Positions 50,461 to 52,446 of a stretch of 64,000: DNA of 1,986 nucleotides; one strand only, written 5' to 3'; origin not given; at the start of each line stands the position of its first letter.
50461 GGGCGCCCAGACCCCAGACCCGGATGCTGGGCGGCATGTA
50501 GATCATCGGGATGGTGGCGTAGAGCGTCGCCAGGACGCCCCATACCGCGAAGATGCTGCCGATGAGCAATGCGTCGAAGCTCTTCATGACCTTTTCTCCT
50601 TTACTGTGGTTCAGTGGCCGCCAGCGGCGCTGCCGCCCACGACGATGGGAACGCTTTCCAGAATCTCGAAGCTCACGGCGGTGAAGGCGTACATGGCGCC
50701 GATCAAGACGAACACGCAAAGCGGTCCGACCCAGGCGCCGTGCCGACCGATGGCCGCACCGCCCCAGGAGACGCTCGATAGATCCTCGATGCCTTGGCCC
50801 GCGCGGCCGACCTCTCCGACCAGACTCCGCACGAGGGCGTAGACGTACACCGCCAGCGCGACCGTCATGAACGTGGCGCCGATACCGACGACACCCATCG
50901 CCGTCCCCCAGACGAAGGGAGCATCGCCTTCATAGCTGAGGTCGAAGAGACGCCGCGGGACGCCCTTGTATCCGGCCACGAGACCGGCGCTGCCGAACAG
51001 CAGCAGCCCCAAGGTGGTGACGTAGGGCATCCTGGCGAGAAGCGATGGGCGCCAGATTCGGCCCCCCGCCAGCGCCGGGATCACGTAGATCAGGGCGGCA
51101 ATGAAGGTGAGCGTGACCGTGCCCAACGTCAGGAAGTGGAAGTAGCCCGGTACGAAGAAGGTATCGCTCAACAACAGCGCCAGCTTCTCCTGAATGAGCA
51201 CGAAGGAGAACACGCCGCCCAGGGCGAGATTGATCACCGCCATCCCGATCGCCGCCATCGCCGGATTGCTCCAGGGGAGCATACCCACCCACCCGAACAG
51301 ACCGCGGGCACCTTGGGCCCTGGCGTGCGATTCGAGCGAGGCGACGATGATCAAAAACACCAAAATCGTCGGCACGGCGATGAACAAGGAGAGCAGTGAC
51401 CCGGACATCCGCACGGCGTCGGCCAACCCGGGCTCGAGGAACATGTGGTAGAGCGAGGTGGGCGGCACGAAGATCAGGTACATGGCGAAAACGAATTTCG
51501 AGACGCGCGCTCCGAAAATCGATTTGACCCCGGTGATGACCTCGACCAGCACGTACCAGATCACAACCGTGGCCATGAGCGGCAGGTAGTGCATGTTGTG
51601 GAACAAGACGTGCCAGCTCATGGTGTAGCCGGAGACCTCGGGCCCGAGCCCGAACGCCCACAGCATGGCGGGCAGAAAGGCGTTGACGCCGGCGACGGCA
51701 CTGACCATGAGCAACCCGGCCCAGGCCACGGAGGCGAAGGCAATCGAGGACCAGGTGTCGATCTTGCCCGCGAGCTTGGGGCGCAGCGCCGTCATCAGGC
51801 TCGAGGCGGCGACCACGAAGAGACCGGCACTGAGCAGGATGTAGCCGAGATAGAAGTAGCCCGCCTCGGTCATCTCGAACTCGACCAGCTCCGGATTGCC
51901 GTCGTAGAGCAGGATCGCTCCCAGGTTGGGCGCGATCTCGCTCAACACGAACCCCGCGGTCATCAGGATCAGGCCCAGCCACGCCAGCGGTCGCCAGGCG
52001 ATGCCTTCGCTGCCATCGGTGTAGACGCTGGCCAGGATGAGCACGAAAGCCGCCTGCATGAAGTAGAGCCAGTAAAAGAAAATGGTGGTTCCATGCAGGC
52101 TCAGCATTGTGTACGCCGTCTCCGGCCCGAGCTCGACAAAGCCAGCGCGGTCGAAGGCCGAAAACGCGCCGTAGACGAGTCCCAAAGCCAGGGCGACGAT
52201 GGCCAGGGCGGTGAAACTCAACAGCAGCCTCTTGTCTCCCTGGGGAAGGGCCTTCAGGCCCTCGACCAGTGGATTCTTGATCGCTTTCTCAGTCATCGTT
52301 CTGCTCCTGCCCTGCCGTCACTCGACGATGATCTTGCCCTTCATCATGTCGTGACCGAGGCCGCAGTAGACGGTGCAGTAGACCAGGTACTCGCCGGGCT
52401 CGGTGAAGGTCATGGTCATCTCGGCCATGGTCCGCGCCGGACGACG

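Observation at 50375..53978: Operon for a divergent CuA-type heme-copper enzyme whose subunit I appears to replace canonical His ligands with Tyr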

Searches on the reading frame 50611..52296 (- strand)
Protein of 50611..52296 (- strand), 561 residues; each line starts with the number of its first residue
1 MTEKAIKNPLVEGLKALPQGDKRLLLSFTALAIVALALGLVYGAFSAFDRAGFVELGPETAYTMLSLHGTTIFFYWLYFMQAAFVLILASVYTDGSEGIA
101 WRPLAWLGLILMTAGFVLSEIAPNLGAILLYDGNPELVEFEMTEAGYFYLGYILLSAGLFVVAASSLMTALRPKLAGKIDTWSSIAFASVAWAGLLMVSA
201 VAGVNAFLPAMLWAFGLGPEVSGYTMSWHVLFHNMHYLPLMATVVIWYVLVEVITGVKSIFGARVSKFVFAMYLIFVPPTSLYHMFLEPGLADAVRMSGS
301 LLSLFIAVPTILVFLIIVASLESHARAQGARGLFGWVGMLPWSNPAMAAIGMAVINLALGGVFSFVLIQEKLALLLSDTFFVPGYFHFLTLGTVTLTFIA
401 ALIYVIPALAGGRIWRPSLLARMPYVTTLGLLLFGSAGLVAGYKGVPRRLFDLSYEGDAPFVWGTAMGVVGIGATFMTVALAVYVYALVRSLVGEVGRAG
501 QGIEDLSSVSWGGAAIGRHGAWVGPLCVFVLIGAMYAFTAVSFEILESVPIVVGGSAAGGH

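Call 3: search_protein_families(library=pfam, proteins=[window:50611-52296:-], max_evalue=0.1)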
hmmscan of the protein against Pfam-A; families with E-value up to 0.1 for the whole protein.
window:50611-52296:- (561 aa): 1 family
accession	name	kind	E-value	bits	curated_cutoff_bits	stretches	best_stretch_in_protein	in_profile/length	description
PF00115.25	COX1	-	8.1e-38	130.8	34.8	1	24-464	2-429/436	Cytochrome C and Quinol oxidase polypeptide I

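Call 4: search_protein_families(library=ncbifam, proteins=[window:50611-52296:-], max_evalue=0.1)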
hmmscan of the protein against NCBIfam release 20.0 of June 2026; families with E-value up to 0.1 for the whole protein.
window:50611-52296:- (561 aa): 1 family
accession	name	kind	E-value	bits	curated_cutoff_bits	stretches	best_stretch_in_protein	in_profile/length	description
TIGR02891.1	CtaD_CoxA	equivalog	2.9e-06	26.2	670.75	1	26-493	12-470/504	cytochrome c oxidase subunit I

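Call 5: search_solved_structures(query=window:50611-52296:-, max_evalue=1, show_alignments=3)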
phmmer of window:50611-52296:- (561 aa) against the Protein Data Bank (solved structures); distinct sequences matched with E-value up to 1: 19.
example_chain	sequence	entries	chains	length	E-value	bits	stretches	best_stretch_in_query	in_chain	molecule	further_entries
4g71_A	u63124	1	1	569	1.8e-28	102.8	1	21-493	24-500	Cytochrome c oxidase subunit 1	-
4g72_A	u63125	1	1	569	4.2e-28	101.7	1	21-493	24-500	Cytochrome c oxidase subunit 1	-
4n4y_A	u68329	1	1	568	4.4e-28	101.6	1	21-493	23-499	Cytochrome c oxidase subunit 1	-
4g70_A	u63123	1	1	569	5.7e-28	101.2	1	21-493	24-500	Cytochrome c oxidase subunit 1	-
4g7r_A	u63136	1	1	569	6.5e-28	101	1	21-493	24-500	Cytochrome c oxidase subunit 1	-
4g7q_A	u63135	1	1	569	7.7e-28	100.8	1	21-493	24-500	Cytochrome c oxidase subunit 1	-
4g7s_A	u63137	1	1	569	7.9e-28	100.7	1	21-493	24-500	Cytochrome c oxidase subunit 1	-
3s8g_A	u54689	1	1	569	7.9e-28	100.7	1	21-493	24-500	Cytochrome c oxidase subunit 1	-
1xme_A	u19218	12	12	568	1.3e-27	100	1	21-493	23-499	Cytochrome c oxidase polypeptide I | Cytochrome c oxidase subunit 1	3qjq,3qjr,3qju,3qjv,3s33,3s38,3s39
3s8f_A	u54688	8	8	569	1.3e-27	100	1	21-493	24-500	Cytochrome c oxidase subunit 1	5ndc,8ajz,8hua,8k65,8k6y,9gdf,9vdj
1ehk_A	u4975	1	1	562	1.4e-27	99.9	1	21-493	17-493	BA3-TYPE CYTOCHROME-C OXIDASE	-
4faa_A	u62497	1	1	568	2.9e-27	98.9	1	21-493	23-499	Cytochrome c oxidase subunit 1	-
2qpd_A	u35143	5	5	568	3e-27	98.8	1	21-493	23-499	Cytochrome c oxidase subunit 1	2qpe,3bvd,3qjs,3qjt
4gp4_A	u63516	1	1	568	3.9e-27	98.5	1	21-493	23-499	Cytochrome c oxidase subunit 1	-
3eh3_A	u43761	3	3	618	4.6e-27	98.2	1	21-493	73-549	Cytochrome c oxidase subunit 1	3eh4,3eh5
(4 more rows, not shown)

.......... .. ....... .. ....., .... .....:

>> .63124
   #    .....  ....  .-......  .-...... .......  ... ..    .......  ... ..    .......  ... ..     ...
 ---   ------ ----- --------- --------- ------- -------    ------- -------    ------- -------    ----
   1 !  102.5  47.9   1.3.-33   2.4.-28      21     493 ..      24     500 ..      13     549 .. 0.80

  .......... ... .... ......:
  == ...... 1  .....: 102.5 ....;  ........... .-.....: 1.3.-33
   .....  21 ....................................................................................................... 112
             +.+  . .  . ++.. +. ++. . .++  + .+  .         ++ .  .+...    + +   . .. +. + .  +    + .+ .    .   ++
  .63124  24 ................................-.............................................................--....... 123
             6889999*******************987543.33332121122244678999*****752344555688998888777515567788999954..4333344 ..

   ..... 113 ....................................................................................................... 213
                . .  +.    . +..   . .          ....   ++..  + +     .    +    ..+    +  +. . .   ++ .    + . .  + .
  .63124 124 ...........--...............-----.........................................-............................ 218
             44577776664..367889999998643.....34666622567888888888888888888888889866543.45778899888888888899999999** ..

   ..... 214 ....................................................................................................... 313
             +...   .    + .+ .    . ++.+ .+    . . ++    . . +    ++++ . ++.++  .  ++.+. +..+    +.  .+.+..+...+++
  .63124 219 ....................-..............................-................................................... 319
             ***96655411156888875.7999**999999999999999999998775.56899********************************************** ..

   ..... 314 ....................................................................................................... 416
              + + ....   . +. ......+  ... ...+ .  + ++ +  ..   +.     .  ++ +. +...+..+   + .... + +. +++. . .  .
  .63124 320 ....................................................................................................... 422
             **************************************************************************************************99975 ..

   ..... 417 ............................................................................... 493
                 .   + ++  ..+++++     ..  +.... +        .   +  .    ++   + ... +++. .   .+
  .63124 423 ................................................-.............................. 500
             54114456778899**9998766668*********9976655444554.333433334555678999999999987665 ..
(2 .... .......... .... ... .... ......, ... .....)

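Call 7: find_homologous_proteins(query=window:50611-52296:-, max_evalue=0.00001)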
Query window:50611-52296:- (561 aa): 796 proteins with E <= 0.00001 among 8000 candidates; the best 120 are listed.
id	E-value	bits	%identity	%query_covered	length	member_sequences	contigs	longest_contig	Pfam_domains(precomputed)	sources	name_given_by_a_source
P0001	0.0e+0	1123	93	100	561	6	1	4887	PF00115.26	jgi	jgi:cytochrome c oxidase subunit 1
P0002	5.1e-297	1004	83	100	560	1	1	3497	PF00115.26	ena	-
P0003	5.7e-292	988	81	100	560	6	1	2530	PF00115.26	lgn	-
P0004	3.1e-263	893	75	100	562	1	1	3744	PF00115.26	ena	-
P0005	6.5e-262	888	75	99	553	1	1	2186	PF00115.26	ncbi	-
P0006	1.7e-258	877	73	99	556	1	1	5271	PF00115.26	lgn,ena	-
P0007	4.8e-251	853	70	99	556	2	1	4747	PF00115.26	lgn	-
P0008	5.9e-251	852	71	99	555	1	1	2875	PF00115.26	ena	-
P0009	2.1e-249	847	70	99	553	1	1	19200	PF00115.26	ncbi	-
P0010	2.4e-248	844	70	99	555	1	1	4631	PF00115.26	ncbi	ncbi:MAG: cbb3-type cytochrome c oxidase subunit I [Rhodospirillales bacterium]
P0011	2.7e-247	840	70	99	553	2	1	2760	PF00115.26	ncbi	ncbi:MAG: cbb3-type cytochrome c oxidase subunit I [Alphaproteobacteria bacterium]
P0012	9.3e-247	838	71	99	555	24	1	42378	PF00115.26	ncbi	-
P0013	3.8e-246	836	71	99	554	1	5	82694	PF00115.26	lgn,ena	-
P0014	5.7e-246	836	70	99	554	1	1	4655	PF00115.26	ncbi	-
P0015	1.1e-245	835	70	99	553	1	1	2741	PF00115.26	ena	-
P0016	1.1e-244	832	69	99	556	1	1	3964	PF00115.26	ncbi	-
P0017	1.3e-243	828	71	99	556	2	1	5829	PF00115.26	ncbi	-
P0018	1.4e-243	828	69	99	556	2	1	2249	PF00115.26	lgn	-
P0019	1.9e-243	827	68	98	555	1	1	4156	PF00115.26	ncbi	-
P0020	1.9e-241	821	68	99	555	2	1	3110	PF00115.26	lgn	-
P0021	3.4e-241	820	68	99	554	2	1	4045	PF00115.26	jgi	-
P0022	1.1e-240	818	68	99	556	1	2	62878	PF00115.26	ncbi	-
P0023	1.8e-240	818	69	99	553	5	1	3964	PF00115.26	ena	-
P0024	2.2e-239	814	68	98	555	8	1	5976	PF00115.26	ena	-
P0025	5.5e-237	806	71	95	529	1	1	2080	PF00115.26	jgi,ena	-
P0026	1.6e-236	805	67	98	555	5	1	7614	PF00115.26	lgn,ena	-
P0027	9.4e-236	802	67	99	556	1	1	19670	PF00115.26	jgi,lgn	jgi:cytochrome c oxidase subunit 1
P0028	2.5e-235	801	69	99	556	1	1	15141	PF00115.26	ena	-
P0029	1.3e-234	798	67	99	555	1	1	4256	PF00115.26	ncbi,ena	-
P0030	8.1e-234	796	68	98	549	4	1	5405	PF00115.26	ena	-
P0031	2.7e-232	791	66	98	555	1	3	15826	PF00115.26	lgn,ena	-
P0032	3.3e-231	787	66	99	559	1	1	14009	PF00115.26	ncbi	-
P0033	6.1e-231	786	66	99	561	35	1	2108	PF00115.26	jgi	jgi:cytochrome c oxidase subunit 1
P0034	1.1e-230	785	65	99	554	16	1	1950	PF00115.26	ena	-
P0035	5.1e-230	783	66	99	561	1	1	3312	PF00115.26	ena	-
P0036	2.0e-229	781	66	99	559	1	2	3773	PF00115.26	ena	-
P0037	3.9e-229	780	66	99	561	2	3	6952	PF00115.26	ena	-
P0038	4.6e-229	780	65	99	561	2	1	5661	PF00115.26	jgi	jgi:cytochrome c oxidase subunit 1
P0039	5.2e-229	780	65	99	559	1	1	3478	PF00115.26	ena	-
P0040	5.5e-229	780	65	99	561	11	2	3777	PF00115.26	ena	-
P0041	7.9e-229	779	66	99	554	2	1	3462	PF00115.26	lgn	-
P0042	2.2e-228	778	64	99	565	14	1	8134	PF00115.26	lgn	-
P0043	2.6e-228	777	65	99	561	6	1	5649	PF00115.26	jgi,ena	-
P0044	1.3e-227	775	65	98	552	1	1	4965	PF00115.26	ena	-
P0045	3.4e-227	774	64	98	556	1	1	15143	PF00115.26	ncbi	-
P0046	5.5e-227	773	63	100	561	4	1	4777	PF00115.26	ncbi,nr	ncbi:MAG: ba3-type cytochrome C oxidase subunit I [Gammaproteobacteria bacterium]|nr:MAG: ba3-type c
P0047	7.4e-227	773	64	98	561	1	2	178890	PF00115.26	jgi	jgi:cytochrome c oxidase subunit I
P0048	2.2e-226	771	65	99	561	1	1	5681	PF00115.26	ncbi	-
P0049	2.9e-226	771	65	99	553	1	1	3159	PF00115.26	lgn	-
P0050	3.7e-226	770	65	99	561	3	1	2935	PF00115.26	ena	-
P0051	4.8e-226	770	65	99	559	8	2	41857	PF00115.26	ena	-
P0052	6.4e-226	770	64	99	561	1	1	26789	PF00115.26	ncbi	ncbi:MAG: cbb3-type cytochrome c oxidase subunit I [Alphaproteobacteria bacterium]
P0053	8.3e-226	769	64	98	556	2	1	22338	PF00115.26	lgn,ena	-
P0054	1.1e-225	769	65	95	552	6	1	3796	PF00115.26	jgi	jgi:cytochrome c oxidase subunit 1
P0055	1.1e-225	769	66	98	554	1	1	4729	PF00115.26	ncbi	-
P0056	3.2e-225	767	65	99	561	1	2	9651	PF00115.26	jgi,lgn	-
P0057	7.0e-224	763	64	99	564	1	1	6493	PF00115.26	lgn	-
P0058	7.7e-224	763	65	99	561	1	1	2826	PF00115.26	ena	-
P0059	2.4e-223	761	64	99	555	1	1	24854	PF00115.26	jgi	jgi:cytochrome c oxidase subunit 1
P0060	6.0e-223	760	64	98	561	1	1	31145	PF00115.26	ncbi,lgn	ncbi:MAG: cbb3-type cytochrome c oxidase subunit I [Acidiferrobacterales bacterium]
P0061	1.1e-222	759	64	99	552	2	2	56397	PF00115.26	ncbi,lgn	-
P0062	5.1e-222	757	64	99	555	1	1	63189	PF00115.26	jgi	jgi:cytochrome c oxidase subunit 1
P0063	1.1e-221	756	66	96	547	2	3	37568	PF00115.26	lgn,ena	-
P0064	1.4e-221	755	63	98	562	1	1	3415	PF00115.26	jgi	jgi:cytochrome c oxidase subunit 1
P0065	1.1e-220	752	64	98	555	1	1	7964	PF00115.26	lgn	-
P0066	3.3e-220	751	63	99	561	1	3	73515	PF00115.26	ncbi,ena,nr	ncbi:MAG: cbb3-type cytochrome c oxidase subunit I [Proteobacteria bacterium]|nr:cbb3-type cytochrom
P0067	1.2e-219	749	64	98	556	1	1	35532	PF00115.26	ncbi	ncbi:MAG: cbb3-type cytochrome c oxidase subunit I [Alphaproteobacteria bacterium]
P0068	2.3e-219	748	63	100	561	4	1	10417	PF00115.26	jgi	-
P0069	1.4e-218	745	63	99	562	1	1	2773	PF00115.26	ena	-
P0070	3.7e-218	744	64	97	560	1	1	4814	PF00115.26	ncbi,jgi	-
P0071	6.7e-218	743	62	99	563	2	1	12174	PF00115.26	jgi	-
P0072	1.2e-216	739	63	99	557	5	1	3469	PF00115.26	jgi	jgi:cytochrome c oxidase subunit 1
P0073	2.5e-216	738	62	99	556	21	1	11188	PF00115.26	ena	-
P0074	2.1e-215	735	63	98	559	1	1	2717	PF00115.26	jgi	jgi:cytochrome c oxidase subunit I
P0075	3.2e-215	734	62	98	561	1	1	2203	PF00115.26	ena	-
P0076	8.3e-214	730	61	100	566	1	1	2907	PF00115.26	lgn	-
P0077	1.7e-213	729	62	99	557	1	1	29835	PF00115.26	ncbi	-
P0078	2.0e-213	728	62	98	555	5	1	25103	PF00115.26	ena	-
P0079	2.0e-212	725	62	99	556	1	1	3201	PF00115.26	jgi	jgi:cytochrome c oxidase subunit 1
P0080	2.2e-212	725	61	99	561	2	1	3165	PF00115.26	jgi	jgi:cytochrome c oxidase subunit I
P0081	4.6e-212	724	70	85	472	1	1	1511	PF00115.26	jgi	jgi:cytochrome c oxidase subunit 1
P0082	6.0e-212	723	62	98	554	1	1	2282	PF00115.26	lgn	-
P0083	1.1e-210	719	62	99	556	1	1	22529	PF00115.26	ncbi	-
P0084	5.9e-210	717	61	98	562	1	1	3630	PF00115.26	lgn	-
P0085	3.2e-209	714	62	99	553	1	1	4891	PF00115.26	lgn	-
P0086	7.7e-209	713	61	98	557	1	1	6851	PF00115.26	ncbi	-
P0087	1.8e-207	709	61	98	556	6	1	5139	PF00115.26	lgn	-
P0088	3.1e-207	708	60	97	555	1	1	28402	PF00115.26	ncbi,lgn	-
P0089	3.4e-207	708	60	98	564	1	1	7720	PF00115.26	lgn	-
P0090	4.5e-207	707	60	99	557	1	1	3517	PF00115.26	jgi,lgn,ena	-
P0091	4.8e-207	707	61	98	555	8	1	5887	PF00115.26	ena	-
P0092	1.2e-204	699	60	99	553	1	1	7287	PF00115.26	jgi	jgi:cytochrome c oxidase subunit I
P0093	1.3e-204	699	61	99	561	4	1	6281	PF00115.26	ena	-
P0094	4.8e-204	697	61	99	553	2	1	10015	PF00115.26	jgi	jgi:cytochrome c oxidase subunit I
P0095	5.9e-204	697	61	96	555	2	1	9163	PF00115.26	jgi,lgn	jgi:cytochrome c oxidase subunit 1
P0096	6.4e-204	697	61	98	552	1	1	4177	PF00115.26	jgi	jgi:cytochrome c oxidase subunit I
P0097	1.9e-203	695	60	99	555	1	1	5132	PF00115.26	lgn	-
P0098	4.8e-203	694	59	98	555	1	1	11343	PF00115.26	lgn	-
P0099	7.5e-203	693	61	99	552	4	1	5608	PF00115.26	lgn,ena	-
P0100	6.2e-202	690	60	98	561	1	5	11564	PF00115.26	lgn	-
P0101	9.3e-202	690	60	98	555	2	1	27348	PF00115.26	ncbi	-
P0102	1.1e-201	690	60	99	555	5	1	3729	PF00115.26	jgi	jgi:cytochrome c oxidase subunit 1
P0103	1.2e-201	689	60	98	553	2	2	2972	PF00115.26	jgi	jgi:cytochrome c oxidase subunit 1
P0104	1.7e-201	689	59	99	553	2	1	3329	PF00115.26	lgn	-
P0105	2.4e-201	688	56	100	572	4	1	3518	PF00115.26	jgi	-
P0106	1.2e-200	686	59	99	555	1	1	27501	PF00115.26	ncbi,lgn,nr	ncbi:MAG TPA: cbb3-type cytochrome c oxidase subunit I [Candidatus Competibacteraceae bacterium]|nr:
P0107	1.2e-200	686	60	98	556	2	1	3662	PF00115.26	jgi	-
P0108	1.3e-200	686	60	98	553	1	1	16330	PF00115.26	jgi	jgi:cytochrome c oxidase subunit 1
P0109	2.1e-200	685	59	98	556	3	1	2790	PF00115.26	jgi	-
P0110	2.7e-200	685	60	98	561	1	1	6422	PF00115.26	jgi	jgi:cytochrome c oxidase subunit I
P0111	3.4e-200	685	57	100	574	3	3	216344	PF00115.26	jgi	jgi:cytochrome c oxidase subunit I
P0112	1.2e-199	683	58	100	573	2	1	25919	PF00115.26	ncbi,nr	ncbi:MAG: hypothetical protein GXP05_06595 [Alphaproteobacteria bacterium]|nr:hypothetical protein [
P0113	3.9e-199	681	60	98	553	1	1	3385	PF00115.26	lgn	-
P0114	5.3e-199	681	60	98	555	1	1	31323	PF00115.26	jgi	jgi:cytochrome c oxidase subunit 1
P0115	7.8e-199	680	59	98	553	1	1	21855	PF00115.26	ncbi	-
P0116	8.8e-199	680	59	99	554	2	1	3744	PF00115.26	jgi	jgi:cytochrome c oxidase subunit I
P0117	2.0e-198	679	57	100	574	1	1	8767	PF00115.26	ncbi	-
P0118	2.6e-198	678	59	98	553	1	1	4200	PF00115.26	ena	-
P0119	3.0e-198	678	60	96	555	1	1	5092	PF00115.26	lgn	-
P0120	3.4e-198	678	60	98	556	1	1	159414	PF00115.26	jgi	jgi:cytochrome c oxidase subunit 1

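Call 17: find_related_loci(query=A1, collection=genome_contigs, flank=8000)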
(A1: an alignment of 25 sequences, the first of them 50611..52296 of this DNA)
Query A1 (561 aa) in genome_contigs; peptide patterns used: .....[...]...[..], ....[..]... (x = any residue, [..] = any of these).
135 stretches matched a pattern; 86 encode a relative of the query (tblastn E <= 1e-3); the best 80 are kept; 79 distinct loci.
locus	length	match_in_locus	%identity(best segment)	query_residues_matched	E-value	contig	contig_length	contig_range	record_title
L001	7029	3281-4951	68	2-561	0e+0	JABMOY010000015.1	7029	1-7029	MAG: Rhodospirillales bacterium isolate bin.246 k141_570561, whole genome shotgun sequence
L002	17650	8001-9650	71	8-561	0e+0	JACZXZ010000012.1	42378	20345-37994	MAG: Proteobacteria bacterium isolate B25D1T2 B25D1T2_NODE167, whole genome shotgun sequence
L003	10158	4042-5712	68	2-558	0e+0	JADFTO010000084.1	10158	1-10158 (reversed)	MAG: Proteobacteria bacterium isolate B9T3L8 B9T3L8_NODE2057, whole genome shotgun sequence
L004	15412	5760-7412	68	7-561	0e+0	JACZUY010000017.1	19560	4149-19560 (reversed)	MAG: Proteobacteria bacterium isolate B17T1B10 B17T1B10_NODE1336, whole genome shotgun sequence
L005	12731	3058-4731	66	8-561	0e+0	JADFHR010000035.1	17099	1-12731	MAG: Proteobacteria bacterium isolate B35T3L14 B35T3L14_NODE2086, whole genome shotgun sequence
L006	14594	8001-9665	64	7-554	0e+0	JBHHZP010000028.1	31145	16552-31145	MAG: Acidiferrobacterales bacterium isolate Maj_1_bin.19 NODE_557_length_31145_cov_8.707880, whole genome shotgun sequen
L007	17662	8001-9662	64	7-553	0e+0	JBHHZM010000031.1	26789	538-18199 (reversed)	MAG: Alphaproteobacteria bacterium isolate Maj_1_bin.23 NODE_731_length_26789_cov_13.663911, whole genome shotgun sequen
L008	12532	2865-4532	64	5-553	0e+0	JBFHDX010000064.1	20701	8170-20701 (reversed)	MAG: Alphaproteobacteria bacterium isolate Mix_sand07.2021.05.D.48 k141_517333_length_20701_cov_26.4099, whole genome sh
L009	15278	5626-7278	65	7-561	0e+0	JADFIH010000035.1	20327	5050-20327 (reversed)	MAG: Proteobacteria bacterium isolate B38T1L10 B38T1L10_NODE3646, whole genome shotgun sequence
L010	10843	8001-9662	62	7-561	0e+0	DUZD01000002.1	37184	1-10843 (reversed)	MAG TPA_asm: Rhodospirillaceae bacterium isolate MAG_05422_2-02_14 Ga0066829_10000047, whole genome shotgun sequence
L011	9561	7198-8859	62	7-561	0e+0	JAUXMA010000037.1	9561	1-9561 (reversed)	MAG: Rhodospirillaceae bacterium isolate CSMAG_3148 CSMAG_3148_k141_1767237_length_9561_cov_11.0516, whole genome shotgu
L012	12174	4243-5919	62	7-561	0e+0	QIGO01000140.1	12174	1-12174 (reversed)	MAG: Alphaproteobacteria bacterium isolate SZUA-147 Ga0063293_10005395, whole genome shotgun sequence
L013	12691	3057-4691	63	7-551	0e+0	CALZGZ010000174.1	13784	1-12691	MAG: uncultured Gammaproteobacteria bacterium isolate FCS_M_Gamma_077 genome assembly, contig: k121_509442, whole genome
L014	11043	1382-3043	63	1-561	0e+0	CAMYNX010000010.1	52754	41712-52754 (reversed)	MAG: uncultured Gammaproteobacteria bacterium isolate FCS_M_Gamma_074 genome assembly, contig: scaffold_1033, whole geno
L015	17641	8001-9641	63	1-551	0e+0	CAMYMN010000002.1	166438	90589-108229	MAG: uncultured Gammaproteobacteria bacterium isolate ES_Gamma_065 genome assembly, contig: scaffold_101, whole genome s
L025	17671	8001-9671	60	2-561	0e+0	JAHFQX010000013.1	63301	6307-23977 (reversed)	MAG: Betaproteobacteria bacterium isolate nzgw560 NODE_340_length_63302_cov_4.595780, whole genome shotgun sequence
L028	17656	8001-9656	58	7-558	0e+0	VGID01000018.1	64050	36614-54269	MAG: Betaproteobacteria bacterium isolate K_Offshore_80m_m1_178 K_Offshore_80m_m1_178_Ga0194132_10000794, whole genome s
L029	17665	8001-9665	59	6-561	0e+0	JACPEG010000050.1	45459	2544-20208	MAG: Betaproteobacteria bacterium isolate NC_groundwater_329_Ag_B-0.1um_65_19 GD18-4_B1_scaffold_1358869, whole genome s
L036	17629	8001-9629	58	7-551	7e-179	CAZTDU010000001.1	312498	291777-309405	MAG TPA_asm: uncultured Enterobacteriaceae bacterium isolate binchicken_co179_386 genome assembly, contig: NODE_135_leng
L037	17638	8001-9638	59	6-551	0e+0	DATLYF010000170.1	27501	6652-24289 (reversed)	MAG TPA_asm: Candidatus Competibacteraceae bacterium isolate SMAG_U13265 k141_553242, whole genome shotgun sequence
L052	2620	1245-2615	62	7-463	6e-168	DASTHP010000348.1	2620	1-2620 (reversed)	MAG TPA_asm: Burkholderiales bacterium isolate SMAG_U682 k141_240129, whole genome shotgun sequence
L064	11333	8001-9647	51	3-553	5e-142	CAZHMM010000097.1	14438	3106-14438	MAG TPA_asm: uncultured Elioraea sp. isolate SRP304446_co1_107 genome assembly, contig: NODE_2937_length_14438_cov_27.09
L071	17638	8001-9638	71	7-552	0e+0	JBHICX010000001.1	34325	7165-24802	MAG: Kiloniellales bacterium isolate Bea_3_bin.19 NODE_74_length_34325_cov_7.961103, whole genome shotgun sequence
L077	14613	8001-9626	59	7-551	0e+0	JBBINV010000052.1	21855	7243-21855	MAG: Betaproteobacteria bacterium isolate FAS170219_bin_264 NODE_869_length_21855_cov_8.270229, whole genome shotgun seq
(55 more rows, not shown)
